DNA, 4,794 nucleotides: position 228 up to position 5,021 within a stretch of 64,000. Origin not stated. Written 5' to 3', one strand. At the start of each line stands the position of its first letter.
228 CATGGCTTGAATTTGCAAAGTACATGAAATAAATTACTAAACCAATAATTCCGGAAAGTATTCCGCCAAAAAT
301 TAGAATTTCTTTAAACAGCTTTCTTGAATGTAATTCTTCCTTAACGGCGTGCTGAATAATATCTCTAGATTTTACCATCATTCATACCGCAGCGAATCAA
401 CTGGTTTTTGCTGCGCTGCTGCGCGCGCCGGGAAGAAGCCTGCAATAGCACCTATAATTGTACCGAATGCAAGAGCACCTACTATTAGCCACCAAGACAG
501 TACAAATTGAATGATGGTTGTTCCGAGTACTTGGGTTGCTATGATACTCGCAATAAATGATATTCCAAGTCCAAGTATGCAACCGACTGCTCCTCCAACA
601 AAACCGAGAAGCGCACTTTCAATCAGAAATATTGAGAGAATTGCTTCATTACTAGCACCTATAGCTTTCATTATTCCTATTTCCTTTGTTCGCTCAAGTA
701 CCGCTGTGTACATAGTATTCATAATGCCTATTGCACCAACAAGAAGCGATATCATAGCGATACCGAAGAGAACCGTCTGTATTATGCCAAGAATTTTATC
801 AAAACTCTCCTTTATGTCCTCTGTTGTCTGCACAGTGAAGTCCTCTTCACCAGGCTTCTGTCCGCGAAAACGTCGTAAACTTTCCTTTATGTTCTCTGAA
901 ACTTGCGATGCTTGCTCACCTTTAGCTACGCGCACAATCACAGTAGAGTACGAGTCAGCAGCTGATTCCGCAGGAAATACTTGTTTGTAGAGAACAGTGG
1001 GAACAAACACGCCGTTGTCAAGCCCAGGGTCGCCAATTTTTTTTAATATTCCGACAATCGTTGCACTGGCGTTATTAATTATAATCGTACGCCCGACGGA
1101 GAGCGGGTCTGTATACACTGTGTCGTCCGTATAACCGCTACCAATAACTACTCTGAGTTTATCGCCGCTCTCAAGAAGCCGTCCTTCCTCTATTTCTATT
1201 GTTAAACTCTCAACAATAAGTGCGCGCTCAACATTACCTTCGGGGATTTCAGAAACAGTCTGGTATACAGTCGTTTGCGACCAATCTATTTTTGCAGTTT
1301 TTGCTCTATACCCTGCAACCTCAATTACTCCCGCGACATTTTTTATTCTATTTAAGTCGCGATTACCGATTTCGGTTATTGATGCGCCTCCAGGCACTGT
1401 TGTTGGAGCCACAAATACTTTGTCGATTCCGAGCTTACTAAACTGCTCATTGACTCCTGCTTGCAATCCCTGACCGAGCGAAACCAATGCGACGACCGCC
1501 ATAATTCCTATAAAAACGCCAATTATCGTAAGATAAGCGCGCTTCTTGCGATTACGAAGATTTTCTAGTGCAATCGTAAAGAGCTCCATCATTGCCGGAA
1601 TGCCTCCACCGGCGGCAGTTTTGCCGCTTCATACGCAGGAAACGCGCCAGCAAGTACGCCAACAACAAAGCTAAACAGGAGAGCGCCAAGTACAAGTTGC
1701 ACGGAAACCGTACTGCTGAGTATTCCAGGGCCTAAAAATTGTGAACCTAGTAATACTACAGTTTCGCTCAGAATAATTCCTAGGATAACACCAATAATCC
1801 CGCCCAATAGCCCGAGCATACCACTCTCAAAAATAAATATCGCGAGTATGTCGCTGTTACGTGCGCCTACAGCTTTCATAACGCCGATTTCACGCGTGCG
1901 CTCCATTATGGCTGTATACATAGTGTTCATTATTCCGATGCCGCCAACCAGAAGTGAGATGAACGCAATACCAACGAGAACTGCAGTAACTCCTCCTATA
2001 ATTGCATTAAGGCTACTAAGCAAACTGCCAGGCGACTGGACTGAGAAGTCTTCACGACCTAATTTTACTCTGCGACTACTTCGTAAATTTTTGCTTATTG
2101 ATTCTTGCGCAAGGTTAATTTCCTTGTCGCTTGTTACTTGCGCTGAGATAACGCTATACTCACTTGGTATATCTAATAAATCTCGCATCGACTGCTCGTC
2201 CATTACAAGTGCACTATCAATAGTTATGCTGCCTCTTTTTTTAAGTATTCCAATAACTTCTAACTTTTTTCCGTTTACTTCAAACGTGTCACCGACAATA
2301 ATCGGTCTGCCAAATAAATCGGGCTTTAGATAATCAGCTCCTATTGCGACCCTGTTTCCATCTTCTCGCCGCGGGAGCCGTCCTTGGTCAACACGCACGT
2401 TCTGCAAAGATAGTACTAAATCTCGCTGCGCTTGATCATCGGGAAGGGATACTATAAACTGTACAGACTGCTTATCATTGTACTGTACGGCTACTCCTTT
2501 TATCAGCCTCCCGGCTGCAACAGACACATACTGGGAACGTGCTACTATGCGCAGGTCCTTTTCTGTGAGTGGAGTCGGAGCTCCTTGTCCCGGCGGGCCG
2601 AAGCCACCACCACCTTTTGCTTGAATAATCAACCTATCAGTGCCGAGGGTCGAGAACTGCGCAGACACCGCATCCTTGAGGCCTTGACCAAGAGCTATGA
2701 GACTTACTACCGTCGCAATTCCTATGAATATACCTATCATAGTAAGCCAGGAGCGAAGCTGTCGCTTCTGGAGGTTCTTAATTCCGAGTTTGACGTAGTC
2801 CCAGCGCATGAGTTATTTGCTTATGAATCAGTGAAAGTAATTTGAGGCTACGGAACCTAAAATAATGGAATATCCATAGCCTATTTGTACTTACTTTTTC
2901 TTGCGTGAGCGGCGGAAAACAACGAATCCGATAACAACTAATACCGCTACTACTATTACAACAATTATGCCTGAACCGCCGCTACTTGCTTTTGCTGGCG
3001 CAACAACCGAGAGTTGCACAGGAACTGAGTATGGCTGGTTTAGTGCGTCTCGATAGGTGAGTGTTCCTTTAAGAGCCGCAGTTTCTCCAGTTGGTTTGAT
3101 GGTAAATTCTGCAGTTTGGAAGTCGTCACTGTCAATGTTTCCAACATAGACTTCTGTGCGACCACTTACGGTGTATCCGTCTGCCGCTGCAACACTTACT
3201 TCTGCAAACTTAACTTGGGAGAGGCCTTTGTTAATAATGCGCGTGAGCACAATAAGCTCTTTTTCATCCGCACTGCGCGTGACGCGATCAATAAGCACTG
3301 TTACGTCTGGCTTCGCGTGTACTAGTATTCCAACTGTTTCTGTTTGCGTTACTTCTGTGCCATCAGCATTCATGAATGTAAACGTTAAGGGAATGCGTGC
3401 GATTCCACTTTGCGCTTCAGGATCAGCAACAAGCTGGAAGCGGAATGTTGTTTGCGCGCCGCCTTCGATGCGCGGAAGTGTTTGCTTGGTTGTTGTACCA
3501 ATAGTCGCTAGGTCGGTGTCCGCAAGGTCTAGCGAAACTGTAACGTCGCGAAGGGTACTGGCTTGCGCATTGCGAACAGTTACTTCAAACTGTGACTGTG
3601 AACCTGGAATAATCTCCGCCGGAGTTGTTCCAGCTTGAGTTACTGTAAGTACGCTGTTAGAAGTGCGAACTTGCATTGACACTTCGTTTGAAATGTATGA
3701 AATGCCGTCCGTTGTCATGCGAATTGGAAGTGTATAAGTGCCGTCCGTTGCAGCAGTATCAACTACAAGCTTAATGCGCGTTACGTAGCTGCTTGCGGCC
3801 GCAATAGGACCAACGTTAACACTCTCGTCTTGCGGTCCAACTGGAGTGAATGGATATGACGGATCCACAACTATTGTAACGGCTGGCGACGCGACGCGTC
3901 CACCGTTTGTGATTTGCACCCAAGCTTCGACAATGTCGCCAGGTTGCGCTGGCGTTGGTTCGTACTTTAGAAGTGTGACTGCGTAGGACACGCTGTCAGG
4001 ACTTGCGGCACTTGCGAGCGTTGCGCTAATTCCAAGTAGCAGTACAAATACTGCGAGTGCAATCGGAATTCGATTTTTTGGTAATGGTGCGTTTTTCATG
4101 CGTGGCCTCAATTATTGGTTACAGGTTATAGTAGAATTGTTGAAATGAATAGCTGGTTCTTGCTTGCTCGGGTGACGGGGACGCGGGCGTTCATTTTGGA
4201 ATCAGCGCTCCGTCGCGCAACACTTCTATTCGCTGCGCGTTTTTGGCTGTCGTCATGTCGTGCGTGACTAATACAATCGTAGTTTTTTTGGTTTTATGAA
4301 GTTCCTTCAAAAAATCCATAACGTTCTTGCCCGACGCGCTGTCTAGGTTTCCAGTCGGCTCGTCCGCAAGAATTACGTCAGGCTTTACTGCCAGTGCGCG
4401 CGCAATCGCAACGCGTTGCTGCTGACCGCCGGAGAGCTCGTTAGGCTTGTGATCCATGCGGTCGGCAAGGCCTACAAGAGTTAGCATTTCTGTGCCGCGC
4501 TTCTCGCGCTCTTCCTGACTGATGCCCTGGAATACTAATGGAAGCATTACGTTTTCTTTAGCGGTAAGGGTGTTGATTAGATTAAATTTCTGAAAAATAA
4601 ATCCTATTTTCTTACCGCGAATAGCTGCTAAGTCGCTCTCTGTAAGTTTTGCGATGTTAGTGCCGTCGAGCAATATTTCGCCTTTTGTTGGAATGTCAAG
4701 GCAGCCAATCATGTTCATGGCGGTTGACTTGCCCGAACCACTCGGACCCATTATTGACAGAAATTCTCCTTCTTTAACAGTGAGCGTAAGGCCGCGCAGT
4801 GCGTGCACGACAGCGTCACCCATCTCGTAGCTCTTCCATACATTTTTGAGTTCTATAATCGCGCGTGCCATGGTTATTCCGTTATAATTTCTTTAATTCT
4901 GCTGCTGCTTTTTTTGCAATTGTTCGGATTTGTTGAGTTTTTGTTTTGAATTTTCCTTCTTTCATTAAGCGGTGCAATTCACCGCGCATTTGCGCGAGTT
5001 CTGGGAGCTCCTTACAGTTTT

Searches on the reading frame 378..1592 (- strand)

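Call 13: search_protein_families(library=pfam, proteins=[window:378-1592:-])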
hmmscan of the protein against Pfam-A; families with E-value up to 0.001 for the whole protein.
window:378-1592:- (404 aa): 2 families
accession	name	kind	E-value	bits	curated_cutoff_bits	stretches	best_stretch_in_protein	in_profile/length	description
PF12704.14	MacB_PCD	-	2e-25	90.8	27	1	21-237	3-206/207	MacB-like periplasmic core domain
PF02687.27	FtsX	-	2.6e-19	69.9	25.5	1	278-396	3-119/120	FtsX-like permease C-terminal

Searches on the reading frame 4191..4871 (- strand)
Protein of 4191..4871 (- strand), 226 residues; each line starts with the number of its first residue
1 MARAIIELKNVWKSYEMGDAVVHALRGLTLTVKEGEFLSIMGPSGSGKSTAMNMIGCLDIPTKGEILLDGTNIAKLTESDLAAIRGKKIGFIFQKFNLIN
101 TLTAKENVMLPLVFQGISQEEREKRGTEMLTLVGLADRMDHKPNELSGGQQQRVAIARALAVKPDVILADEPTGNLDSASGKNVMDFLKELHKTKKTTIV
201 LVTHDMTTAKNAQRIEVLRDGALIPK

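Call 13: search_protein_families(library=pfam, proteins=[window:4191-4871:-])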
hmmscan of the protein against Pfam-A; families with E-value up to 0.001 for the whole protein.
window:4191-4871:- (226 aa): 4 families
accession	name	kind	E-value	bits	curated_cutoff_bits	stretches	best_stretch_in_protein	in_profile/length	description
PF00005.33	ABC_tran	-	1.8e-35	123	25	1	25-173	1-136/137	ABC transporter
PF02463.25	SMC_N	-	1.8e-06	28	40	1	35-214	24-207/220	RecF/RecN/SMC N terminal domain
PF13304.12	AAA_21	-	6.4e-05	23.6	27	0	145-206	237-300/304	AAA domain, putative AbiEii toxin, Type IV TA system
PF25199.1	nSTAND_NTPase5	-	0.00093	19.5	34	0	11-56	18-62/145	Novel STAND NTPase 5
